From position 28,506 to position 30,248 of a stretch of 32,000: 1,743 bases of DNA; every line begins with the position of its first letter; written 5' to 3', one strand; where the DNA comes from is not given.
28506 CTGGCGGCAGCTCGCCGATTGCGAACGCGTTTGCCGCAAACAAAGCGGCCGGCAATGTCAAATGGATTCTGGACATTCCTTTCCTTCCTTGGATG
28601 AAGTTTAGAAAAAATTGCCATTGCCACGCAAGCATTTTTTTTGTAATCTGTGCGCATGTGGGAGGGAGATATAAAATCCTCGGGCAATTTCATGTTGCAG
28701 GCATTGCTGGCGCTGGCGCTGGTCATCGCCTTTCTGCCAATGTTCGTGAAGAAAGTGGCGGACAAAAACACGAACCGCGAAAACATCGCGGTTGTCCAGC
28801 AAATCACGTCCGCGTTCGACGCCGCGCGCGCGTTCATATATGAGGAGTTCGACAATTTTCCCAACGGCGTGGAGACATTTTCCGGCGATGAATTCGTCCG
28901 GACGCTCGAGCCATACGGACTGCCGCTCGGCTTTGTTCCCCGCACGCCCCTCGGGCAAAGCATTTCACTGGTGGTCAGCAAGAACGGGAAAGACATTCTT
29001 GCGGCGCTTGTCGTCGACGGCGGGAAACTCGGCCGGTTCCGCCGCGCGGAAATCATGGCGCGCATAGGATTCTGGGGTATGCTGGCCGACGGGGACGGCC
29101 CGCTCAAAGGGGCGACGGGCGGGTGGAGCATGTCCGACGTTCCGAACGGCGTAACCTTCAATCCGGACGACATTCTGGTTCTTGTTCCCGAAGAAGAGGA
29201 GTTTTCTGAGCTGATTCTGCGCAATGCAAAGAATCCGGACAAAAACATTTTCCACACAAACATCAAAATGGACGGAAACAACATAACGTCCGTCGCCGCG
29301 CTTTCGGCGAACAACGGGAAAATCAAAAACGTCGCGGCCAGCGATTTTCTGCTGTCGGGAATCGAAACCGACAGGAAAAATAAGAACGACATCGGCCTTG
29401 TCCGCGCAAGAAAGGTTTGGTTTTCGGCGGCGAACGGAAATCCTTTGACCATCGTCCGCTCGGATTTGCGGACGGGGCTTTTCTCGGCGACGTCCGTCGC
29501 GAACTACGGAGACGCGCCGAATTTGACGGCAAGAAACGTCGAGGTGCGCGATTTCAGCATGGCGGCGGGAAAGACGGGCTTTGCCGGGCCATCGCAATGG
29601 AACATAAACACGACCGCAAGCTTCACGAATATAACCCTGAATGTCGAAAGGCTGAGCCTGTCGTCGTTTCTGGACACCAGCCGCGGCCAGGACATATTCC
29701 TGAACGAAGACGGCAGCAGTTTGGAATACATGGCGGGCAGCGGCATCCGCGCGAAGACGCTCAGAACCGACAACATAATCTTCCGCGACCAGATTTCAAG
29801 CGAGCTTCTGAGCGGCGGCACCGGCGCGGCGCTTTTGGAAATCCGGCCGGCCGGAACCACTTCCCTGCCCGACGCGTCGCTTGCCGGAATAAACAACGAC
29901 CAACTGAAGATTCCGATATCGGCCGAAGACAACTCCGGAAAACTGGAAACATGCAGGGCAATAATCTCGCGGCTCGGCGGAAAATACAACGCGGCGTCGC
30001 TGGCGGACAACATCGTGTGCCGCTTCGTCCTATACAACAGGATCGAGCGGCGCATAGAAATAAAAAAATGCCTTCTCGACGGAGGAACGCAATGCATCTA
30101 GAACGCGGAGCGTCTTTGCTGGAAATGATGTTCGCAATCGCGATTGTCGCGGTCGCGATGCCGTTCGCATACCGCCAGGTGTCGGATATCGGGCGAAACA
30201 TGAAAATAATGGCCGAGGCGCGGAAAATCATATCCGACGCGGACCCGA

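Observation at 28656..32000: Tandem triad of large PilV-like (type IVb minor-pilin-like) proteins with no pilus machinery in sight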

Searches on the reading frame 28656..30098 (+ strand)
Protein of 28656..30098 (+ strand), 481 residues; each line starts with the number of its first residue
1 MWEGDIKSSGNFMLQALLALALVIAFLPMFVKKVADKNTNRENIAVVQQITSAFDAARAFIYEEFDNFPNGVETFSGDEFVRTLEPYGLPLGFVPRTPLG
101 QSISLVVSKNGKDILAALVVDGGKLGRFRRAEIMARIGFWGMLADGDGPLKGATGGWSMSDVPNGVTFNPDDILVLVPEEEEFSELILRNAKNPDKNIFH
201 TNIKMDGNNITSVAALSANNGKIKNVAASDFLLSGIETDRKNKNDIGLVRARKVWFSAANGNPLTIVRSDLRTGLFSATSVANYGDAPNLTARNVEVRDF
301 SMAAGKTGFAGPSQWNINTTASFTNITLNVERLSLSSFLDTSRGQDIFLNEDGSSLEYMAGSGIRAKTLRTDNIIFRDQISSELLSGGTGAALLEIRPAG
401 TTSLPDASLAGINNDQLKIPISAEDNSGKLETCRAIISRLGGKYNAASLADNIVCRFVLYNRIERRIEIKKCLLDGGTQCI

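Call 9: search_protein_families(library=pfam, proteins=[window:28656-30098:+], max_evalue=1)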
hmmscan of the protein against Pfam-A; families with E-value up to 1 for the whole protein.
window:28656-30098:+ (481 aa): 1 family
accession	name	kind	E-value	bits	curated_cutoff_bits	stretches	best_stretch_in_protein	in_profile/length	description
PF04917.17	Shufflon_N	-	1.8e-07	31.4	27.5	1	89-257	56-237/324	Bacterial shufflon protein, N-terminal constant region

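Call 10: search_protein_families(library=ncbifam, proteins=[window:28656-30098:+], max_evalue=1)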
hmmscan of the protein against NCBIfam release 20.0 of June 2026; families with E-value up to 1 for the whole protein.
window:28656-30098:+ (481 aa): 0 families

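Call 27: find_homologous_proteins(query=window:28656-30098:+, max_evalue=0.001)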
Query window:28656-30098:+ (481 aa): 262 proteins with E <= 0.001 among 8000 candidates; the best 120 are listed.
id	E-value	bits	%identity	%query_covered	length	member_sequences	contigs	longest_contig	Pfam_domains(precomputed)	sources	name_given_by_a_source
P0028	0.0e+0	1032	100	98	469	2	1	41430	PF04917.18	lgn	-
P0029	7.4e-251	851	81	97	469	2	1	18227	PF04917.18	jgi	jgi:hypothetical protein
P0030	5.5e-231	785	73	97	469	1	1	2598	-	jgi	jgi:hypothetical protein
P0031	1.7e-228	777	71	100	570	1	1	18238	-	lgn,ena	-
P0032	2.6e-224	763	69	100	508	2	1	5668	-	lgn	-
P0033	2.8e-219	747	69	94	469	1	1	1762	-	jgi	jgi:hypothetical protein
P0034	3.9e-211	720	67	98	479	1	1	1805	-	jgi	-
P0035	9.4e-203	692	63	94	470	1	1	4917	-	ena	-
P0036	1.4e-202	692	65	97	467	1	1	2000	-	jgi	jgi:hypothetical protein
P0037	3.1e-202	690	63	100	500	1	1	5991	-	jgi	jgi:hypothetical protein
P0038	3.1e-199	680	66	94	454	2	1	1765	-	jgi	jgi:hypothetical protein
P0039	6.0e-194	663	62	99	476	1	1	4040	-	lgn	-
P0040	4.9e-193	660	64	97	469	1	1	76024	-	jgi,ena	-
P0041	1.5e-189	649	61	97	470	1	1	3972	-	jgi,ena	-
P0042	6.9e-186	636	59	97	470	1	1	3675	-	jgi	jgi:hypothetical protein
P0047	3.0e-166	572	59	86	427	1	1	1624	PF04917.18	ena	-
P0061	6.8e-108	379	43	97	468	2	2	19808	-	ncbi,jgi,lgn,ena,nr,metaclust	ncbi:MAG: shufflon system plasmid conjugative transfer pilus tip adhesin PilV [Proteobacteria bacter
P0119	1.1e-93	333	39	99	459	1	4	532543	-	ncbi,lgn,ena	-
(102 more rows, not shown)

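Call 35: search_solved_structures(query=A3, max_evalue=1, show_alignments=2)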
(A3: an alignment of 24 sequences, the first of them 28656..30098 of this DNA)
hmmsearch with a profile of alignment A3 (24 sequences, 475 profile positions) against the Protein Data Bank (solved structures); distinct sequences matched with E-value up to 1: 0.

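Call 36: find_encoding_contigs(protein=P0119, flank=10000, max_places=2)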
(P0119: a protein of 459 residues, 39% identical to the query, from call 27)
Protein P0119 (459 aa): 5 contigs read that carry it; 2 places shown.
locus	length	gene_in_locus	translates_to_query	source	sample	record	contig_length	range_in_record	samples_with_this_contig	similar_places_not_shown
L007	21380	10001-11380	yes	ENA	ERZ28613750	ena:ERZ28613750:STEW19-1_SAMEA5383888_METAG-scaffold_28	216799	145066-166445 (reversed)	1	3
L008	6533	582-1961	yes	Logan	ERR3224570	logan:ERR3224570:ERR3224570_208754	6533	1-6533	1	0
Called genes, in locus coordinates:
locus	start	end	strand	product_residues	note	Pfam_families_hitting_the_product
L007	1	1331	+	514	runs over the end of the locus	PF08529:NusA_N, PF00575:S1, PF13184:KH_NusA_1st, PF26594:KH_NusA_2nd, PF14520:HHH_5 (faint)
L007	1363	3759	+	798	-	PF04760:IF2_N, PF00009:GTP_EFTU, PF00071:Ras, PF01926:MMR_HSR1, PF02421:FeoB_N (weak), PF08477:Roc (faint), PF22042:EF-G_D2, PF11987:IF-2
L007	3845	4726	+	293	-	-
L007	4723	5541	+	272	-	-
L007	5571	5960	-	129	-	-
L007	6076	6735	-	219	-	PF03938:OmpH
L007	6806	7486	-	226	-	PF00691:OmpA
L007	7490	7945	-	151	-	-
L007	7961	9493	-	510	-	PF13177:DNA_pol3_delta2, PF13245:AAA_19 (faint), PF13604:AAA_30 (weak), PF00004:AAA, PF13401:AAA_22 (weak), PF22608:DNAX_ATPase_lid, PF12169:DNA_pol3_gamma3, PF12362:DUF3646, +1 more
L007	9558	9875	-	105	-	-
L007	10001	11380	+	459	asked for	-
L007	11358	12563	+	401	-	-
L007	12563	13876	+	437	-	-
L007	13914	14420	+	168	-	PF13717:Zn_ribbon_4 (faint)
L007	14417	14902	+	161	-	-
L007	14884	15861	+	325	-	PF00849:PseudoU_synth_2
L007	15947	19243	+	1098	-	-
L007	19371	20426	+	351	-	PF14602:Hexapep_2 (faint), PF04613:LpxD, PF24894:Hexapep_GlmU (faint), PF25084:LbH_EIF2B (weak), PF25087:GMPPB_C, PF00132:Hexapep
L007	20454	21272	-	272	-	-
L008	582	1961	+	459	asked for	-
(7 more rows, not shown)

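Call 37: find_encoding_contigs(protein=P0061, flank=10000, max_places=2)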
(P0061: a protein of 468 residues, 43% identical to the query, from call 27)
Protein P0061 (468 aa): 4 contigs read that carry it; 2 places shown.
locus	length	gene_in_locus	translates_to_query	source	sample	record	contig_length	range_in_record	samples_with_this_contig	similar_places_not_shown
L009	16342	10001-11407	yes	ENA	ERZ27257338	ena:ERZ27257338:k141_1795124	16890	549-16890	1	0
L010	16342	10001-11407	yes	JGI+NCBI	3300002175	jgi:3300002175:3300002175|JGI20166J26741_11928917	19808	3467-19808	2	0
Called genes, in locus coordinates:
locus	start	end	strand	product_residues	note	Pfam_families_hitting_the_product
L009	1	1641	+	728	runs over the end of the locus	?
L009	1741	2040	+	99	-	PF02575:YbaB_DNA_bd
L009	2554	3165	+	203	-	-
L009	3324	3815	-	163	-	PF00877:NLPC_P60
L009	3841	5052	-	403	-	PF21016:RlmN_N, PF04055:Radical_SAM (weak)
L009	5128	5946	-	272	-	PF13624:SurA_N_3 (weak)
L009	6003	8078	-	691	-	PF04453:LptD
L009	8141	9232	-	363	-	PF03739:LptF_LptG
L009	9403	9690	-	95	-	-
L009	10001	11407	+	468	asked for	-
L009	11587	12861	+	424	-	-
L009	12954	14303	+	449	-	-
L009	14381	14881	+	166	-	-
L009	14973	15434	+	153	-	-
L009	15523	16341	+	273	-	PF00849:PseudoU_synth_2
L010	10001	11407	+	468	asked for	-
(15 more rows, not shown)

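Call 38: search_protein_families(library=pfam, proteins=[L007:13914-14417:+, L007:14417-14899:+, L009:14381-14878:+, L009:14973-15431:+, L007:9558-9872:-, L009:9403-9687:-, L007:15947-19240:+], max_evalue=1)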
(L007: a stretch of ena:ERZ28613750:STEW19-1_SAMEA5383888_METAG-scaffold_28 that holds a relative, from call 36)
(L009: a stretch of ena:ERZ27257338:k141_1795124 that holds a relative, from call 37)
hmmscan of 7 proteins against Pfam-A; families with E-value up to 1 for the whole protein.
L007:13914-14417:+ (168 aa): 9 families
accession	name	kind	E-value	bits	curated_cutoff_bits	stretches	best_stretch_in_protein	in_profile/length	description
PF13717.11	Zn_ribbon_4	-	2e-05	24.9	30.3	1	1-32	1-36/36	zinc-ribbon domain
PF13719.11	Zn_ribbon_5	-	0.032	14.4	29.3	1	1-32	1-36/37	zinc-ribbon domain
PF09097.16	Phage-tail_1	-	0.048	13.9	27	1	53-123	27-97/196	Baseplate structural protein, domain 1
PF21312.3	ORC1_wHTH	-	0.11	13.2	24.3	1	45-100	2-55/114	Origin recognition complex subunit 1 C-terminal winged HTH domain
PF20187.3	DUF6550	-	0.14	12.8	27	1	41-97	12-65/190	Family of unknown function (DUF6550)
PF18716.7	VATC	-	0.18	12.1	26.6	0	23-38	5-20/43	Vms1-associating treble clef domain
PF13786.12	DUF4179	-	0.21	12.5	30.1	1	39-93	3-62/94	Domain of unknown function (DUF4179)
PF10601.15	zf-LITAF-like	-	0.22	12.1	23.8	1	21-71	5-56/70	LITAF-like zinc ribbon domain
PF09624.15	DUF2393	-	0.62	10.5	26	0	37-105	11-73/146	Protein of unknown function (DUF2393)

L007:14417-14899:+ (161 aa): 0 families

L009:14381-14878:+ (166 aa): 5 families
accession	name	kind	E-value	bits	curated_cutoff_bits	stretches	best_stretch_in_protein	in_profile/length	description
PF13717.11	Zn_ribbon_4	-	0.00014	22.1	30.3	1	1-32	1-36/36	zinc-ribbon domain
PF11906.13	DUF3426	-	0.0021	18.6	27.7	1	93-163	68-147/147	Protein of unknown function (DUF3426)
PF06749.17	DUF1218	-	0.012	16.5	25.3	1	21-63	15-59/95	Protein of unknown function (DUF1218)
PF19516.4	DUF6049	-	0.17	10.9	30.1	1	41-114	6-82/708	Family of unknown function (DUF6049)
PF24868.1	YABBY_N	-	0.47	10.5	28.6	0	3-31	9-42/60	YABBY, N-terminal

L009:14973-15431:+ (153 aa): 0 families

L007:9558-9872:- (104 aa): 4 families
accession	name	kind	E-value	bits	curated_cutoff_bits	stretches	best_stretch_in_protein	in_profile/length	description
PF13763.11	DUF4167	-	6.6e-05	23.5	25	1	25-57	41-76/78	Domain of unknown function (DUF4167)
PF00469.25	F-protein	-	0.058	13.5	27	1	18-98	26-87/220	Negative factor, (F-Protein) or Nef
PF04175.17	DUF406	-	0.11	13.4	25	1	8-50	27-69/91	Protein of unknown function (DUF406)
PF02304.21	Phage_B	-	0.12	13.7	27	1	17-75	36-94/109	Scaffold protein B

L009:9403-9687:- (94 aa): 4 families
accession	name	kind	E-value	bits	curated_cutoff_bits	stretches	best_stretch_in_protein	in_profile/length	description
PF13763.11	DUF4167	-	0.00032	21.3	25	1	30-57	49-76/78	Domain of unknown function (DUF4167)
PF19908.4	DUF6381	-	0.0085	16.3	26.6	1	15-48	10-43/62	Family of unknown function (DUF6381)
PF06012.17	DUF908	-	0.056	13.3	34.7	1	14-74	56-114/358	Domain of Unknown Function (DUF908)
PF15102.11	TMEM154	-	0.2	12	30.3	1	7-39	79-113/153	TMEM154 protein family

L007:15947-19240:+ (1098 aa): 0 families

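Call 40: search_dna_similar(query=window:28656-30098:+, collection=plasmids, mode=protein, max_evalue=1, max_rows=15)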
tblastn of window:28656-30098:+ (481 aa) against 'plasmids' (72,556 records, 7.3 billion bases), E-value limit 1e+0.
Records with a match: 1521; places in all: 1541; records where one place covers at least 80% of the query: 0.
Best place of each record, by identity: <60% 1521.
By first word of the organism name: Escherichia 853; Salmonella 414; Serratia 72; Shigella 45; Klebsiella 43; Enterobacter 36; Citrobacter 25; Yersinia 18; Leclercia 4; Pectobacterium 3; and 8 more.
By predicted mobility (MOB-suite, as given by PLSDB): conjugative 1352; mobilizable 114; non-mobilizable 55.
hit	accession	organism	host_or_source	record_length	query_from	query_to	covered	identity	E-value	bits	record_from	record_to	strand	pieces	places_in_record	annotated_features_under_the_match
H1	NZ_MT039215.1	Serratia proteamaculans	-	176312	28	270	51%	24.9%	2e-3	49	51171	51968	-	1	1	pilV: shufflon system plasmid conjugative transfer pilus tip adhesin PilV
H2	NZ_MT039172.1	Serratia proteamaculans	-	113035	28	270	51%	24.7%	4e-4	51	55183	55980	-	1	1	pilV: shufflon system plasmid conjugative transfer pilus tip adhesin PilV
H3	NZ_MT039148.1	Serratia entomophila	-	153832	28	270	51%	24.7%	4e-4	50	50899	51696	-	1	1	pilV: shufflon system plasmid conjugative transfer pilus tip adhesin PilV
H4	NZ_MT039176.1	Serratia proteamaculans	-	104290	28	270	51%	24.7%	4e-4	50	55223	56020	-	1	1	pilV: shufflon system plasmid conjugative transfer pilus tip adhesin PilV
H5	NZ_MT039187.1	Serratia proteamaculans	-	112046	28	270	51%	24.7%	4e-4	50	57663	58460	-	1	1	pilV: shufflon system plasmid conjugative transfer pilus tip adhesin PilV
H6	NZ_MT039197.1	Serratia proteamaculans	-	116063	28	270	51%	24.7%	4e-4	50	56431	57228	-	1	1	pilV: shufflon system plasmid conjugative transfer pilus tip adhesin PilV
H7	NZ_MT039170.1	Serratia proteamaculans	-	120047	28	270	51%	24.7%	4e-4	50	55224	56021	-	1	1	pilV: shufflon system plasmid conjugative transfer pilus tip adhesin PilV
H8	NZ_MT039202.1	Serratia proteamaculans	-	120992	28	270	51%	24.7%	4e-4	50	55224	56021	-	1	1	pilV: shufflon system plasmid conjugative transfer pilus tip adhesin PilV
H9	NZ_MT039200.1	Serratia proteamaculans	-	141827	28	270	51%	24.7%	4e-4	50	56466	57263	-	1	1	pilV: shufflon system plasmid conjugative transfer pilus tip adhesin PilV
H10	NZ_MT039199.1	Serratia proteamaculans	-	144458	28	270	51%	24.7%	4e-4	50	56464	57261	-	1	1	pilV: shufflon system plasmid conjugative transfer pilus tip adhesin PilV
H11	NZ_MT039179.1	Serratia proteamaculans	-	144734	28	270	51%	24.7%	4e-4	50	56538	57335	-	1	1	pilV: shufflon system plasmid conjugative transfer pilus tip adhesin PilV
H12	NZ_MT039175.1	Serratia proteamaculans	-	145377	28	270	51%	24.7%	4e-4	50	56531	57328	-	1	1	pilV: shufflon system plasmid conjugative transfer pilus tip adhesin PilV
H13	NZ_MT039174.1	Serratia proteamaculans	-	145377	28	270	51%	24.7%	4e-4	50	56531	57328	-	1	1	pilV: shufflon system plasmid conjugative transfer pilus tip adhesin PilV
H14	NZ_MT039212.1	Serratia proteamaculans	-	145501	28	270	51%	24.7%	4e-4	50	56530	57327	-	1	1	pilV: shufflon system plasmid conjugative transfer pilus tip adhesin PilV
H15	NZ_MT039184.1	Serratia proteamaculans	-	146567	28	270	51%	24.7%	4e-4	50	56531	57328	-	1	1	pilV: shufflon system plasmid conjugative transfer pilus tip adhesin PilV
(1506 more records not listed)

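Call 41: get_annotated_region(hit=H2, flank=3000)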
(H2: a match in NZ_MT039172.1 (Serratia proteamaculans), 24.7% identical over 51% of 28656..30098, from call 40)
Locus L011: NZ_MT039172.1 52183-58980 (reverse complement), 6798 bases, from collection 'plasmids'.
description: Serratia proteamaculans strain AGR_1A plasmid unnamed1, complete sequence
organism: Serratia proteamaculans (NCBI taxid 28151)
taxonomy: Bacteria; Pseudomonadota; Gammaproteobacteria; Enterobacterales; Yersiniaceae; Serratia; Serratia proteamaculans
host: -; source: -; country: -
typing (MOB-suite, as given by PLSDB): conjugative; replicon rep_cluster_1057; relaxase MOBP; mating-pair formation MPF_I
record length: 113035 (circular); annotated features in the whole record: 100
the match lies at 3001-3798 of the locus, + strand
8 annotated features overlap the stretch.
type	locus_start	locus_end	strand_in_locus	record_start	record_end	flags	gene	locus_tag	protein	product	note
CDS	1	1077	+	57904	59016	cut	-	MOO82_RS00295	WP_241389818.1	type II secretion system F family protein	-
CDS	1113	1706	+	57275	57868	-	-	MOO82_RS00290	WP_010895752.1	type 4 pilus major pilin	-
CDS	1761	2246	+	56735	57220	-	-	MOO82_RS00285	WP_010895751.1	lytic transglycosylase domain-containing protein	-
CDS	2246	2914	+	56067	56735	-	-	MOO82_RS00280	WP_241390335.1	prepilin peptidase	-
CDS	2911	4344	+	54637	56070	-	pilV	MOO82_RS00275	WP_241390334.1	shufflon system plasmid conjugative transfer pilus tip adhesin PilV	-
CDS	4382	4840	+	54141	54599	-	-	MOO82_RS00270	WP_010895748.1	DotD/TraH family lipoprotein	-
CDS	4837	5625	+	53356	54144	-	-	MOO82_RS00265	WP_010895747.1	type IV secretory system conjugative DNA transfer family protein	-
CDS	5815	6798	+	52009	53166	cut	traJ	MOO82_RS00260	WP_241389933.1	plasmid transfer ATPase TraJ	-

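Call 42: predict_structure(alignment_id=A3)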
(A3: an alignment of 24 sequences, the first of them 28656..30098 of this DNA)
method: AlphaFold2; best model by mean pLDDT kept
length: 481 residues; sequences in the alignment: 24
mean_pLDDT: 58.1   pTM: 0.38
mean pLDDT of the five models: 58.1, 57.3, 52.0, 51.8, 50.3
residues with pLDDT >= 90: 38; 70-90: 188; 50-70: 24; < 50: 231
segments of 3 or more residues with pLDDT < 50: 1-7, 181-404
pLDDT, mean of each block of 10 residues (from residue 1): 45 75 76 67 81 80 80 93 85 87 93 89 82 75 79 75 85 82 33 33 32 28 22 25 30 36 32 34 39 41 34 44 35 25 30 40 32 27 37 29 54 84 81 89 79 87 85 82 70
secondary structure, 60 per line:
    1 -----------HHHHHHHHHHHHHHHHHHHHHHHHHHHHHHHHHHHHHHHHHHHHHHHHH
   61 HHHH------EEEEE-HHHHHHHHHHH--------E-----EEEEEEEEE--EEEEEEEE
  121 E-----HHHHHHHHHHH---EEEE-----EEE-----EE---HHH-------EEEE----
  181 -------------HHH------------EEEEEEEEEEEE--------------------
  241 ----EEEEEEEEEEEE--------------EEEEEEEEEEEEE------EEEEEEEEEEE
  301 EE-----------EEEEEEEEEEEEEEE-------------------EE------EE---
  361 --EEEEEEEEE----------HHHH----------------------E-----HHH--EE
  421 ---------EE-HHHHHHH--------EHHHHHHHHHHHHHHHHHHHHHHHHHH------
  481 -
elements in order: H12-64 E71-75 H77-87 E102-110 E113-121 H127-137 E141-144 E150-152 E173-176 E209-220 E245-256 E271-283 E290-302 E314-328 E363-371 H382-385 H433-439 H449-474

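Call 48: fold_search(model_id=the predicted structure, library=pdb)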
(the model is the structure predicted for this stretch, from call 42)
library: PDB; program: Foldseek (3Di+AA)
matches with E <= 10: 183; with E <= 0.001: 0
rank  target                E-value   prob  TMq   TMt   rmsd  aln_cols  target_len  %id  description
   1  1qtu                  9.5e-01  0.06  0.09  0.24   9.5        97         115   13  SOLUTION STRUCTURE OF THE ONCOPROTEIN P13MTCP1 (released 2001-01-19)
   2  2o6p_A                1.0e+00  0.03  0.07  0.20  14.4       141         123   10  Crystal Structure of the heme-IsdC complex (released 2007-02-06)
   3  5fg8_A                1.4e+00  0.07  0.09  0.14   5.6        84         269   18  Drosophila CaMKII-wt in complex with a fragment of the Eag potassium channel and Mg2+/ADP (released 2016-12-28)
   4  9f4a_AT               1.4e+00  0.02  0.07  0.05  17.2       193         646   10  Interface between baseplate cup and extended tail tube/sheath of Klebsiella phage KP1 variant vB_Kpn_Lilla1 (released 2025-05-14)
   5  8h3y_A                1.9e+00  0.04  0.10  0.13  13.8       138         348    9  Bacteroide Fragilis Toxin in complex with nanobody 327 (released 2023-02-08)
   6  5e0u_A                1.9e+00  0.01  0.05  0.09  19.5       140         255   12  Human PCNA variant (S228I) complexed with p21 at 1.9 Angstroms (released 2016-04-20)
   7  5hu3_A                2.0e+00  0.06  0.09  0.14   5.6        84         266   18  Drosophila CaMKII-D136N in complex with a phosphorylated fragment of the Eag potassium channel and Mg2+/ADP (released 2017-02-01)
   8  2vo6_A                2.0e+00  0.05  0.10  0.13  11.9       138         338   10  Structure of PKA-PKB chimera complexed with 4-(4-Chlorobenzyl)-1-(7H- pyrrolo(2,3-d)pyrimidin-4-yl)piperidin-4-ylamine (released 2008-04-08)
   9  9j6x_C                2.3e+00  0.11  0.10  0.07   7.5       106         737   10  Cryo-EM structure of the rice isoamylase ISA1-ISA2 heterocomplex (released 2025-05-28)
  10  2wel_A                2.3e+00  0.07  0.10  0.14   5.5        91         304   13  Crystal structure of SU6656-bound calcium/calmodulin-dependent protein kinase II delta in complex with calmodulin (released 2009-04-14)
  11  5o2c                  2.3e+00  0.04  0.09  0.11  10.5        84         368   14  Crystal structure of WNK3 kinase and CCT1 didomain in a unphosphorylated state (released 2017-06-28)
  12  1qtt_MODEL_1_A        2.4e+00  0.04  0.09  0.25  10.1        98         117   12  SOLUTION STRUCTURE OF THE ONCOPROTEIN P13MTCP1 (released 2001-01-19)
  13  9gcf_A                2.6e+00  0.03  0.09  0.06  15.0       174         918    8  HUMAN PI3KDELTA IN COMPLEX WITH ISOCUMARIN INHIBITOR CHF-6523 (released 2024-12-18)
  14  5my8                  2.6e+00  0.02  0.07  0.09  10.5        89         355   13  Crystal structure of SRPK1 in complex with SPHINX31 (released 2017-05-10)
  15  3q60                  2.7e+00  0.02  0.09  0.12  14.6       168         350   14  Crystal structure of virulent allele ROP5B pseudokinase domain bound to ATP (released 2011-02-23)
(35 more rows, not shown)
